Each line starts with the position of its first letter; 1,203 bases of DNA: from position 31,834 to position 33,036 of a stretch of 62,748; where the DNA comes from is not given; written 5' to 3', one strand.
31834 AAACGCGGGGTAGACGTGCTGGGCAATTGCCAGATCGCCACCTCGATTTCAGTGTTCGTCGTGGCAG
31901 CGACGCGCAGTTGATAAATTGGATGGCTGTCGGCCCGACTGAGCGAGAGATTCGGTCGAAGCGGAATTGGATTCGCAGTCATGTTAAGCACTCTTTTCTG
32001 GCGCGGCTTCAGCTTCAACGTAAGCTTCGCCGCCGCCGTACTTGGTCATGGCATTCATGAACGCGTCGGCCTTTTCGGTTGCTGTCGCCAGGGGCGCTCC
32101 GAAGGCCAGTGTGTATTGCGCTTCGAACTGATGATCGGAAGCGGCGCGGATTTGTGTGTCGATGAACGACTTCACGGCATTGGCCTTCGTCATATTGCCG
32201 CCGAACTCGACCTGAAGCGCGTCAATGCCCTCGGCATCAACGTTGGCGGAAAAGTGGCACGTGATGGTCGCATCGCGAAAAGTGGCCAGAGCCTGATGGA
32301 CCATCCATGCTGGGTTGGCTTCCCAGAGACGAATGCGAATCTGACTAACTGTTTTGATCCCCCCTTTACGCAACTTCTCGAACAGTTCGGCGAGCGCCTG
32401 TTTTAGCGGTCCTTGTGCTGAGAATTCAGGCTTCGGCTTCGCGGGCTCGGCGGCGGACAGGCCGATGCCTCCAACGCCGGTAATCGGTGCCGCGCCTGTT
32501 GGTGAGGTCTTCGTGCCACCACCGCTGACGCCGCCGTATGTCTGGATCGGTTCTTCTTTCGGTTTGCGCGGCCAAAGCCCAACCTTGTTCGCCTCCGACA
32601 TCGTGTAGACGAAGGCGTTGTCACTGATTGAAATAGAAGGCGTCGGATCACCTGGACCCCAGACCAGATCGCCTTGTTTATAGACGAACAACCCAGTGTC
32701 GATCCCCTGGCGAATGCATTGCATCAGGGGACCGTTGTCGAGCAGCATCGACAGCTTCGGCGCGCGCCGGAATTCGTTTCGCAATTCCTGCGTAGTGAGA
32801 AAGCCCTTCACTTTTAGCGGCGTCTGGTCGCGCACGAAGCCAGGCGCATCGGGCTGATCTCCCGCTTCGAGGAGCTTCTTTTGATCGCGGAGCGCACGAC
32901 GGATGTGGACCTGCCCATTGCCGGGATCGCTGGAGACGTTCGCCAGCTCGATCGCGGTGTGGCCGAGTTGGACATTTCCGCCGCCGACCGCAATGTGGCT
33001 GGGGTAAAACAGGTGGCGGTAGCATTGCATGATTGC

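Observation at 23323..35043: Seven-gene minus-strand operon: DUF499 ATPase, small protein, 317-aa protein + PIN, DUF1156 methyltransferase, PLD-SNF2 helicase, small tail gene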

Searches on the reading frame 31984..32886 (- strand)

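Call 94: search_protein_families(library=pfam, proteins=[window:31984-32886:-], max_evalue=5)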
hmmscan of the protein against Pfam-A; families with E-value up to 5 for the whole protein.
window:31984-32886:- (300 aa): 1 family
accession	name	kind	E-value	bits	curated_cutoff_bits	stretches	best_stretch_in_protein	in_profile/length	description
PF16074.10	PilW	-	0.23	11.9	26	1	218-245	32-59/124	Type IV Pilus-assembly protein W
